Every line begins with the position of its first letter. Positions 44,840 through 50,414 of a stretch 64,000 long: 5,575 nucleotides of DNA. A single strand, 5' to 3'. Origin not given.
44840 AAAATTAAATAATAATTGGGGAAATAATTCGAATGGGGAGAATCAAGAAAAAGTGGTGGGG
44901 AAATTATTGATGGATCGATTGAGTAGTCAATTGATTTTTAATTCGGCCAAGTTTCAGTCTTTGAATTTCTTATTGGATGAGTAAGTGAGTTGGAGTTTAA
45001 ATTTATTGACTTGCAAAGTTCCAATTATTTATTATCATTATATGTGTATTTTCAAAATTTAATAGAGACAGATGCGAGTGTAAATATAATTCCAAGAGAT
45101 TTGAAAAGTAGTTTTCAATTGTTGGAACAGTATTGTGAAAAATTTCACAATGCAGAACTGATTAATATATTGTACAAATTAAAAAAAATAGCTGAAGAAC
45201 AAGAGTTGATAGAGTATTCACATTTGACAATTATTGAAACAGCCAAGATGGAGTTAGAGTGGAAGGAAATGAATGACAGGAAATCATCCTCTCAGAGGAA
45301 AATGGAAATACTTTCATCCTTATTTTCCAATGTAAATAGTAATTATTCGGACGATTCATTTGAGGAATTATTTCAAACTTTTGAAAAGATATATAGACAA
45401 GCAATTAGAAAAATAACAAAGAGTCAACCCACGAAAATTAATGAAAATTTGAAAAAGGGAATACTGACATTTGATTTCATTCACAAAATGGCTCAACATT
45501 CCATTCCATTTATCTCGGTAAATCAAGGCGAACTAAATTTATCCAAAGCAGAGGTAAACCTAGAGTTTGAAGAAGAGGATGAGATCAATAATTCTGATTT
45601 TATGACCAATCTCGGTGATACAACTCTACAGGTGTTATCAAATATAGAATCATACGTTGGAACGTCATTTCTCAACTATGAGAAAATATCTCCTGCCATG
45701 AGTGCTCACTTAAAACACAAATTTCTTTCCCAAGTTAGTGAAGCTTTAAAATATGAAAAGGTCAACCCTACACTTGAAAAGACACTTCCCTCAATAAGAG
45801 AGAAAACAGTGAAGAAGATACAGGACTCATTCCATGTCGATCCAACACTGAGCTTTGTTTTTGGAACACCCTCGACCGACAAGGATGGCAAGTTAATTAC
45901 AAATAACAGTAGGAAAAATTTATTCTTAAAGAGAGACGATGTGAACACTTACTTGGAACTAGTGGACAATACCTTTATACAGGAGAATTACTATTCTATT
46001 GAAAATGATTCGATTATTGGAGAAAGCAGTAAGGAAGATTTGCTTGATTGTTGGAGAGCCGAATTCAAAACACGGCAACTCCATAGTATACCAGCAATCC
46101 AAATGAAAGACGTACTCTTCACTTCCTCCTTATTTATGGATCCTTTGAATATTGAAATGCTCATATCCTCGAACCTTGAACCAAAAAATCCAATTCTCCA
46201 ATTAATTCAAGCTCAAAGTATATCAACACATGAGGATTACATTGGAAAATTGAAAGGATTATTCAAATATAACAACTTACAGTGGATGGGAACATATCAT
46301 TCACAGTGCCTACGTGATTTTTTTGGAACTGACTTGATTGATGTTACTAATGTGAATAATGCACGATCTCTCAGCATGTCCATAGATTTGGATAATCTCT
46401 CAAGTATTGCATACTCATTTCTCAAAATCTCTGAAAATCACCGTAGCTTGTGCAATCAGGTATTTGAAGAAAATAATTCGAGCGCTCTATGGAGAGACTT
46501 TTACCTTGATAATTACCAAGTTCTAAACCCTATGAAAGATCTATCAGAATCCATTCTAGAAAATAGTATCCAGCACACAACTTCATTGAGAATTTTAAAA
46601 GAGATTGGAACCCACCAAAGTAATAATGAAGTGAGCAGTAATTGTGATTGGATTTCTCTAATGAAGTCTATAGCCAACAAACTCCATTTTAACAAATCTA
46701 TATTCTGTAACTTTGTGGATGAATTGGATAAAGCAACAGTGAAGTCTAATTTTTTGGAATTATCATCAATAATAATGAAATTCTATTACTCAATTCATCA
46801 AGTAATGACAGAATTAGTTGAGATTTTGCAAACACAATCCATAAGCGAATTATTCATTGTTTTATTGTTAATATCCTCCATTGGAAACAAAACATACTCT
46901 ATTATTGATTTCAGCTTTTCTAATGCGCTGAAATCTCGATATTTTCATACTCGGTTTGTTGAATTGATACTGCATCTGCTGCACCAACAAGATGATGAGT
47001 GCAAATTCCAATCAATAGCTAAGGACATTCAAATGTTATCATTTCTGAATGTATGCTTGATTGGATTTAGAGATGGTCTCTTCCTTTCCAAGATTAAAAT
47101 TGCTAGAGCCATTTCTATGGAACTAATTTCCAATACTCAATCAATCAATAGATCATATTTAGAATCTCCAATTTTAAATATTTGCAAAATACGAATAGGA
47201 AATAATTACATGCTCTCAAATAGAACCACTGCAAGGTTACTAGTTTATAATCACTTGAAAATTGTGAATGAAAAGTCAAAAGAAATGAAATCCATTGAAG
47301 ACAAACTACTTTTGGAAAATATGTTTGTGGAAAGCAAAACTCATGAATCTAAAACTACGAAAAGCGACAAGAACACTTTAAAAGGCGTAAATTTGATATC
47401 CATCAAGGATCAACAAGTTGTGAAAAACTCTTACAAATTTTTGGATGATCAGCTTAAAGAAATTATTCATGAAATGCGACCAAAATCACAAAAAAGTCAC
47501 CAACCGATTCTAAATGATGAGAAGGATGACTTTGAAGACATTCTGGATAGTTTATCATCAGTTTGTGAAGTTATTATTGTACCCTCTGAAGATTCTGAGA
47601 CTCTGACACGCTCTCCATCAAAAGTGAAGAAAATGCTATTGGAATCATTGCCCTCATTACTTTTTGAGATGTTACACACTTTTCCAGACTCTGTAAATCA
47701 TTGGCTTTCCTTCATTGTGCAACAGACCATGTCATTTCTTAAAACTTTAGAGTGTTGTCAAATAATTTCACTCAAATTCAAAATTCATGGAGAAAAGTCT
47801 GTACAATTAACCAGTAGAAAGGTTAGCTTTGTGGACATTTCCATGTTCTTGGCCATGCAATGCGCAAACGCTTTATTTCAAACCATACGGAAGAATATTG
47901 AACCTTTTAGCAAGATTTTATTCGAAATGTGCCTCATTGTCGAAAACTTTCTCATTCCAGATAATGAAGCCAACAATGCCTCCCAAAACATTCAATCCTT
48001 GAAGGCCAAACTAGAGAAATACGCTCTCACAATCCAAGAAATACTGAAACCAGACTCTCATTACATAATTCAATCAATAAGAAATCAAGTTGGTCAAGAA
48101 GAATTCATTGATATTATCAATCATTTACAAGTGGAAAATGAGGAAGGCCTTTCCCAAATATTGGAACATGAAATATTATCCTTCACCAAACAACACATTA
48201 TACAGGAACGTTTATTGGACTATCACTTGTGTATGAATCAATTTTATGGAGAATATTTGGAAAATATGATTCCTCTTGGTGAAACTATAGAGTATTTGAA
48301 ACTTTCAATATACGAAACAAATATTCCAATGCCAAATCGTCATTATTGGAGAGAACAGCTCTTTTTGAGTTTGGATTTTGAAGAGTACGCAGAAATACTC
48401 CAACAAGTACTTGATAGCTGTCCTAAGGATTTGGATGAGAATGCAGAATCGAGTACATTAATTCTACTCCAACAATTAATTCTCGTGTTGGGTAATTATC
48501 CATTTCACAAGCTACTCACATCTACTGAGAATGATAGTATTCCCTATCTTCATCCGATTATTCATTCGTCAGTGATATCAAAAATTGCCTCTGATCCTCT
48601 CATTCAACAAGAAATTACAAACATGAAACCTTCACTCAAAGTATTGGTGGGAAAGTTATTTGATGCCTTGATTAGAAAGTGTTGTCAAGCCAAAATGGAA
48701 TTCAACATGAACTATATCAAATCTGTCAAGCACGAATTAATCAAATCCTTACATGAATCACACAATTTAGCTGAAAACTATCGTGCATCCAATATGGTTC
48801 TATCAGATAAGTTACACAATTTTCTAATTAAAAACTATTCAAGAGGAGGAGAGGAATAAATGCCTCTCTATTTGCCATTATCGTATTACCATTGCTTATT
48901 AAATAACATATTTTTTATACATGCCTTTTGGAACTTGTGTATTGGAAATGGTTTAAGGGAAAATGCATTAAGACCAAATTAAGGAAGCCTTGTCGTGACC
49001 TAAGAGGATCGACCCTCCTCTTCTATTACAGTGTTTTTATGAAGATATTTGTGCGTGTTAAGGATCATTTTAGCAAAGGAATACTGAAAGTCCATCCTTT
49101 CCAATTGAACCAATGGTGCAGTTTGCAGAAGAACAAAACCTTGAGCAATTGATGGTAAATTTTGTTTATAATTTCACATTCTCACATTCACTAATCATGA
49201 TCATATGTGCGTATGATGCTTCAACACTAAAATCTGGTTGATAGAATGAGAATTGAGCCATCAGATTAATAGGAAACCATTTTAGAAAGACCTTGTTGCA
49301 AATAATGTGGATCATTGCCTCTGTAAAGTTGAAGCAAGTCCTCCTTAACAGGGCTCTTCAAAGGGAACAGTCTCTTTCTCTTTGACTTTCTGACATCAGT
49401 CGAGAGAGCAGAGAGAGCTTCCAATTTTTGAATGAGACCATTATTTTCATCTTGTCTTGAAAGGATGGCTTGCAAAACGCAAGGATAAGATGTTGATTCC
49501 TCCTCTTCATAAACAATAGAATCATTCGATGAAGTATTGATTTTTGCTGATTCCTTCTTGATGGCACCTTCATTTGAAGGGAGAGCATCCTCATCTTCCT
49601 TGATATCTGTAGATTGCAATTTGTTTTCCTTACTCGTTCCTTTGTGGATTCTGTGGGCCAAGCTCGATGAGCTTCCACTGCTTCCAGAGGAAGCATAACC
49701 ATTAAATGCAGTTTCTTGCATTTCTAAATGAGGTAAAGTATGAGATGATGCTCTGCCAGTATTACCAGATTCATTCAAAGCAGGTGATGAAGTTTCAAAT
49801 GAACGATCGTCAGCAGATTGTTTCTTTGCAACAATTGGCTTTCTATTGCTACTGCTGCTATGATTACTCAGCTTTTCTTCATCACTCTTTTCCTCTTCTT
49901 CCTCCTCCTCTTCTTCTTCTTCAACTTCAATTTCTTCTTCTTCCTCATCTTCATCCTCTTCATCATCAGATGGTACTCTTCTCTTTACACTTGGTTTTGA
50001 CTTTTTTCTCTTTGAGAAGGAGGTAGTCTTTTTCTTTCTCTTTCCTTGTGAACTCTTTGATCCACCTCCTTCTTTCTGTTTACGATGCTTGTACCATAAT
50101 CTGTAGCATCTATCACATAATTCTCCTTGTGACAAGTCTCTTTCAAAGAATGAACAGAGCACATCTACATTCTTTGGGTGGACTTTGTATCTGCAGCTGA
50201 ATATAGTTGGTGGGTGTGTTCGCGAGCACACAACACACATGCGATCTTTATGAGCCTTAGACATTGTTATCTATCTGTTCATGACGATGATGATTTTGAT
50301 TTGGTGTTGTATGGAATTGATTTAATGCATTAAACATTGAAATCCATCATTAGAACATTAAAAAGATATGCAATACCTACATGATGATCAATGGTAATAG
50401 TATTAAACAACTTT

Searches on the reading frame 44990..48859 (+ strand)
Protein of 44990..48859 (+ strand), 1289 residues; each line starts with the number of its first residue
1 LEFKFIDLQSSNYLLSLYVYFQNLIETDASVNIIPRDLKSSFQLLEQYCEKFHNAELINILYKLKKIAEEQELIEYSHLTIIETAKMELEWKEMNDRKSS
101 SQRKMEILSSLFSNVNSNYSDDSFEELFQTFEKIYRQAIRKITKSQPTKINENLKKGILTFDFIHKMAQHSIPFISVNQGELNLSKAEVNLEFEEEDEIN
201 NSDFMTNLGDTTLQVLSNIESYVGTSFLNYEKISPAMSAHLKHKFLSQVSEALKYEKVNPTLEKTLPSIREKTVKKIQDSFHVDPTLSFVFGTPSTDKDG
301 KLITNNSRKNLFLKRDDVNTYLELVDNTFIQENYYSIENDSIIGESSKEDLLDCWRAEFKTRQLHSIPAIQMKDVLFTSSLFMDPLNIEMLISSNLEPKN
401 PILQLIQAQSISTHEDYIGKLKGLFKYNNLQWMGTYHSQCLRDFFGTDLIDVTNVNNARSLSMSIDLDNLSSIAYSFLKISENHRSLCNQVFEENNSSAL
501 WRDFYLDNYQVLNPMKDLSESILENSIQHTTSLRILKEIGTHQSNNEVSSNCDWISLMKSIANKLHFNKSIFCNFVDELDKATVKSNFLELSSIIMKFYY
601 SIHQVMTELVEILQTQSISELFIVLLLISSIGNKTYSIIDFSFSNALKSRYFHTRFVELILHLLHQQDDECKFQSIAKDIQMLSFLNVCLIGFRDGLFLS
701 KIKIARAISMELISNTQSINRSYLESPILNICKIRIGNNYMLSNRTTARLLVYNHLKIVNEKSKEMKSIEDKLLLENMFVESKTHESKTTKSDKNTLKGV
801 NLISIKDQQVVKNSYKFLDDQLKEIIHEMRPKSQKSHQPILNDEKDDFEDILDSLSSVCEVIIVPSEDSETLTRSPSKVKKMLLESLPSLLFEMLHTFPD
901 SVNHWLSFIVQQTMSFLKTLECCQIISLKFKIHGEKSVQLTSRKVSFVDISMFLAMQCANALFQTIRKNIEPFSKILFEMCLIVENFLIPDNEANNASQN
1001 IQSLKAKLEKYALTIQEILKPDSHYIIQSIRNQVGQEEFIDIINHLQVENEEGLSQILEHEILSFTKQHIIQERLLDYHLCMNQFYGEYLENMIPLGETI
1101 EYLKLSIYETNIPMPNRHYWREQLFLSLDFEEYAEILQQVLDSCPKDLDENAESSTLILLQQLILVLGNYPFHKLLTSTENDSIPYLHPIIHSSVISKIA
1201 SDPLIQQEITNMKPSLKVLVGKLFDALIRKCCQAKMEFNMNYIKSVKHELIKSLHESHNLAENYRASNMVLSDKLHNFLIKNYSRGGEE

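Call 7: search_protein_families(library=pfam, proteins=[window:44990-48859:+], max_evalue=0.01)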
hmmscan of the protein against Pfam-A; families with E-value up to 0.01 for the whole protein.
window:44990-48859:+ (1289 aa): 1 family
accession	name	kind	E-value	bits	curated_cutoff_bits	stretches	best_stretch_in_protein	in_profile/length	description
PF25325.1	EF-hand_EFHB_C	-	0.0086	16.3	27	0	98-131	18-51/75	EFHB C-terminal EF-hand domain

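Call 45: find_homologous_proteins(query=window:45062-48859:+)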
Query window:45062-48859:+ (1265 aa): 1 proteins with E <= 0.001 among 7555 candidates.
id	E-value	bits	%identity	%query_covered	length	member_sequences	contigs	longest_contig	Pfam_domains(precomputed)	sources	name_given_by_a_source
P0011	0.0e+0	2465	100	89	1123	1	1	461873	-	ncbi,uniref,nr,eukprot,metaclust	ncbi:predicted protein [Naegleria gruberi]|uniref:Predicted protein n=1 Tax=Naegleria gruberi TaxID=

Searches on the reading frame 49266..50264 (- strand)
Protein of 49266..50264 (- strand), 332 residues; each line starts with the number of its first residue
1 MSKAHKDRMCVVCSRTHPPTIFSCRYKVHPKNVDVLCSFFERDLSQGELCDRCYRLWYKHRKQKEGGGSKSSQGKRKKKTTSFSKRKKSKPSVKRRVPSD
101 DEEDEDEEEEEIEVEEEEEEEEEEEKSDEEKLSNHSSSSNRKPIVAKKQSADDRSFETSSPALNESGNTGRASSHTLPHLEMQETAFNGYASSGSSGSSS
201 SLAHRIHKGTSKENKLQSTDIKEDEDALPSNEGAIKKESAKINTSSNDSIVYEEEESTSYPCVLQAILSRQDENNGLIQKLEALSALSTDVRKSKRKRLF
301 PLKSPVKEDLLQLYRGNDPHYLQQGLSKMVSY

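Call 7: search_protein_families(library=pfam, proteins=[window:49266-50264:-], max_evalue=0.01)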
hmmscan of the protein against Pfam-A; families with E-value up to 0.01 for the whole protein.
window:49266-50264:- (332 aa): 0 families

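Call 13: find_encoding_contigs(protein=window:49266-50264:-, flank=10000, max_places=6)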
Protein window:49266-50264:- (332 aa): no gene with exactly this product is on record in the collection.

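Call 17: find_homologous_proteins(query=window:49266-50264:-)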
Query window:49266-50264:- (332 aa): 9 proteins with E <= 0.001 among 8000 candidates.
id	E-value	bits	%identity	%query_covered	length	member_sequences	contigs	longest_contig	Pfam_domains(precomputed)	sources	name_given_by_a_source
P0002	4.8e-210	714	100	100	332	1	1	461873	-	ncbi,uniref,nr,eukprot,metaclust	ncbi:hypothetical protein NAEGRDRAFT_80043 [Naegleria gruberi]|uniref:Uncharacterized protein n=1 Ta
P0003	1.1e-66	243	70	32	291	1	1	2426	-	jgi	-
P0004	9.3e-58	214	68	28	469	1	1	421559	-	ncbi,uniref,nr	ncbi:hypothetical protein C9374_009404 [Naegleria lovaniensis]|uniref:Uncharacterized protein n=1 Ta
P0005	9.8e-38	148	68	25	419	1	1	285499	-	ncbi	ncbi:hypothetical protein ABK040_000570 [Willaertia magna]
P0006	9.9e-22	96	56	25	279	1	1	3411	-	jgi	jgi:hypothetical protein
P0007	2.9e-21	94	61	21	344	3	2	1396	-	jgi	jgi:hypothetical protein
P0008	4.3e-21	94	61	26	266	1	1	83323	-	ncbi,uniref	ncbi:hypothetical protein AKO1_004925 [Acrasis kona]|uniref:Uncharacterized protein n=1 Tax=Acrasis 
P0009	1.4e-20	92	56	23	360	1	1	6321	-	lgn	-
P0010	3.8e-16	78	67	17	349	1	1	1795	-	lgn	-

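Call 19: find_encoding_contigs(protein=P0004, flank=10000, max_places=3)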
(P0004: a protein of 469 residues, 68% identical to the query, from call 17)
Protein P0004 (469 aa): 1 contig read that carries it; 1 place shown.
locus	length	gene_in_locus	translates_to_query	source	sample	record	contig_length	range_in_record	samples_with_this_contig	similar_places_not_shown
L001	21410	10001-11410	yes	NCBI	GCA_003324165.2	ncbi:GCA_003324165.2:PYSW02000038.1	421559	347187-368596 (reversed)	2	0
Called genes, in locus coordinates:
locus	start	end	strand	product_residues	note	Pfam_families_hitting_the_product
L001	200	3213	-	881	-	PF25390:WD40_RLD, PF00415:RCC1 (weak), PF13540:RCC1_2, PF00415:RCC1, PF13540:RCC1_2, PF00415:RCC1, PF13415:Beta-prop_FBX42 (weak), PF24681:Kelch_KLHDC2_KLHL20_DRC7, +1 more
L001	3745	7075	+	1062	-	PF25390:WD40_RLD, PF25384:Alsin_RLD (faint), PF07974:EGF_2 (faint), PF25390:WD40_RLD, PF00415:RCC1, PF13540:RCC1_2, PF00415:RCC1 (weak), PF25024:EGF_TEN, +2 more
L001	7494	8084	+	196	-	-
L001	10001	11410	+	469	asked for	-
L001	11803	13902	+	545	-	PF00118:Cpn60_TCP1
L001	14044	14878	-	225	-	PF05250:UPF0193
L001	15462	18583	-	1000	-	PF00225:Kinesin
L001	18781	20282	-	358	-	PF00106:adh_short, PF01370:Epimerase (faint), PF08659:KR, PF16363:GDP_Man_Dehyd (weak), PF13561:adh_short_C2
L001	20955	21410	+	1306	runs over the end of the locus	PF01825:GPS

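Call 20: find_encoding_contigs(protein=P0005, flank=10000, max_places=3)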
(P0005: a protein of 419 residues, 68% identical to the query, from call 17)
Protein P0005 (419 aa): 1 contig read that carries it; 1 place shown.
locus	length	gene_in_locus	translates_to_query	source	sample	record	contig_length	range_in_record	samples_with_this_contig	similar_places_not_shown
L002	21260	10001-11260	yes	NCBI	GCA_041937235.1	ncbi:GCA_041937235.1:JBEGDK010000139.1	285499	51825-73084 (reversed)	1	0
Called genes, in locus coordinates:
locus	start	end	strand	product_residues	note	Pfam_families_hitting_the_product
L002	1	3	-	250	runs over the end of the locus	PF01738:DLH, PF02230:Abhydrolase_2, PF20434:BD-FAE (faint), PF03959:FSH1, PF12146:Hydrolase_4 (faint), PF00326:Peptidase_S9 (faint)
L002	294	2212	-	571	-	PF00501:AMP-binding, PF13193:AMP-binding_C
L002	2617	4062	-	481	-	-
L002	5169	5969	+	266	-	-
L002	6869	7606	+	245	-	-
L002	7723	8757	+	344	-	PF05148:Methyltransf_8, PF08241:Methyltransf_11 (weak), PF05148:Methyltransf_8 (weak)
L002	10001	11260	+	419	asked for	-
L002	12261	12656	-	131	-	-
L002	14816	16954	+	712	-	PF14516:AAA_35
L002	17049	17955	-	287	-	PF04193:PQ-loop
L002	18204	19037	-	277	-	PF03798:TRAM_LAG1_CLN8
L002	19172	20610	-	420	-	PF15669:CCDC24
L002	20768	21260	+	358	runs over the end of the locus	PF24807:WD40_CDC20-Fz, PF24817:WD40_WDHD1_1st, PF25168:Beta-prop_WDR36-Utp21_2nd, PF23414:Beta-prop_EML_2, PF24814:WD40_Prp19, PF25171:Beta-prop_WDR36-Utp21_1st, PF25174:Beta-prop_THOC3, PF25173:Beta-prop_WDR3_1st, +26 more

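Call 21: find_encoding_contigs(protein=P0009, flank=10000, max_places=3)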
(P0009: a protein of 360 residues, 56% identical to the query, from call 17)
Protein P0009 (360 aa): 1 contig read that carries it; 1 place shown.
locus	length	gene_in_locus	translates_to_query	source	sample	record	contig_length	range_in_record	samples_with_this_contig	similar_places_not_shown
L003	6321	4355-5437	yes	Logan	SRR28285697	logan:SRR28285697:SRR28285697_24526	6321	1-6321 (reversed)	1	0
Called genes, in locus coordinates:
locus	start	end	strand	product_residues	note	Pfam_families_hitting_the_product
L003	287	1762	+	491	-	PF01154:HMG_CoA_synt_N, PF08540:HMG_CoA_synt_C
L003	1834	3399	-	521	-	PF00618:RasGEF_N, PF00617:RasGEF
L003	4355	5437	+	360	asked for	-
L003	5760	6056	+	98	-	-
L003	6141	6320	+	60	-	?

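Call 29: find_encoding_contigs(protein=P0008, flank=10000, max_places=3)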
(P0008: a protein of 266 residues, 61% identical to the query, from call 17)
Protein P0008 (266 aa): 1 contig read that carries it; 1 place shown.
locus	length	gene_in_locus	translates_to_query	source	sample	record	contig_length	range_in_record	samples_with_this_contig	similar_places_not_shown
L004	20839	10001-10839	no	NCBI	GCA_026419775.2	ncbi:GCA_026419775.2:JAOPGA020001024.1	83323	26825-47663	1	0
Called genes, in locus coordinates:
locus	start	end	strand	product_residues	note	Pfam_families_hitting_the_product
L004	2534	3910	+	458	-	PF00211:Guanylate_cyc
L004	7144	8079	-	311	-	PF00564:PB1 (weak)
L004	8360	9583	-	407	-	PF13415:Beta-prop_FBX42, PF24681:Kelch_KLHDC2_KLHL20_DRC7, PF13854:Kelch_HCF, PF24981:Beta-prop_ATRN-LZTR1, PF13415:Beta-prop_FBX42, PF24681:Kelch_KLHDC2_KLHL20_DRC7, PF24981:Beta-prop_ATRN-LZTR1, PF24681:Kelch_KLHDC2_KLHL20_DRC7, +7 more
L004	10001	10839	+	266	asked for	-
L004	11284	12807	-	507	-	-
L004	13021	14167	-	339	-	PF08246:Inhibitor_I29, PF03051:Peptidase_C1_2 (faint), PF00112:Peptidase_C1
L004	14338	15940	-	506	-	PF00067:p450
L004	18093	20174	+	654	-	PF01336:tRNA_anti-codon, PF00152:tRNA-synt_2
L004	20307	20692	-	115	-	PF00031:Cystatin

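Call 30: find_encoding_contigs(protein=P0006, flank=10000, max_places=3)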
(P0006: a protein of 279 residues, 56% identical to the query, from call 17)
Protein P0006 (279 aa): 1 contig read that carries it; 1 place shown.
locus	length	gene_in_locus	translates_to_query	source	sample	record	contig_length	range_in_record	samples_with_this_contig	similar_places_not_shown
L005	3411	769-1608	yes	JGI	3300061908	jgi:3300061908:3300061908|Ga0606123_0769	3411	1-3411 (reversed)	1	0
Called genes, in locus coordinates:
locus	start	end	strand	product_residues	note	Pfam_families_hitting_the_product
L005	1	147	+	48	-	?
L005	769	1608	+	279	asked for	-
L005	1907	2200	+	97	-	-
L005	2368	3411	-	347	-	?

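Call 31: find_encoding_contigs(protein=P0003, flank=10000, max_places=3)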
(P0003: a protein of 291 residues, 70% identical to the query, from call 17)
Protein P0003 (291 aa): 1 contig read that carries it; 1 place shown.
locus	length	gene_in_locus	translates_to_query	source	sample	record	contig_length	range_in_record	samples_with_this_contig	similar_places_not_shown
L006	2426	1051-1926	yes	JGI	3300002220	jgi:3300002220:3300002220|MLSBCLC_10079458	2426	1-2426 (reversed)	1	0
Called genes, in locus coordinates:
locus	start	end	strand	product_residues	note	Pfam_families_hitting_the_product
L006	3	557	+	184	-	?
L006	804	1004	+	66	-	-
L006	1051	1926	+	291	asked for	-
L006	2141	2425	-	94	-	?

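Call 75: find_encoding_contigs(protein=P0010, flank=10000, max_places=2)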
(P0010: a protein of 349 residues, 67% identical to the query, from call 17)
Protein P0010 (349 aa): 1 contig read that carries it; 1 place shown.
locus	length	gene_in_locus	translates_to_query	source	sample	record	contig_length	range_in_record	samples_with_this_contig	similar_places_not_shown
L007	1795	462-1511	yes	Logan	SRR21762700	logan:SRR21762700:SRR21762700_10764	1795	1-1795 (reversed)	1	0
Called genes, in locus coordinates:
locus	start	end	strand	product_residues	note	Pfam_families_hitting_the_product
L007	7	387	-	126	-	-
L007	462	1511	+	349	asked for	-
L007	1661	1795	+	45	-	?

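Call 76: find_encoding_contigs(protein=P0007, flank=10000, max_places=3)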
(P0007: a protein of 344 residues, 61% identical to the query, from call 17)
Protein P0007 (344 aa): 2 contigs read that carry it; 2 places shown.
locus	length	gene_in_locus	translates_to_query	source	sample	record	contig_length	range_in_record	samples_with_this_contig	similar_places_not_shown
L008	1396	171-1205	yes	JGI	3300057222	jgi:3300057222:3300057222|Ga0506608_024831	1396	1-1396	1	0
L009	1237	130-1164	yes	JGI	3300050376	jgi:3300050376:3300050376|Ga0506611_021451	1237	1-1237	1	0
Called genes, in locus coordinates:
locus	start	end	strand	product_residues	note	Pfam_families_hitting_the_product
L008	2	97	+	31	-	?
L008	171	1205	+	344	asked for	-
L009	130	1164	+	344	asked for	-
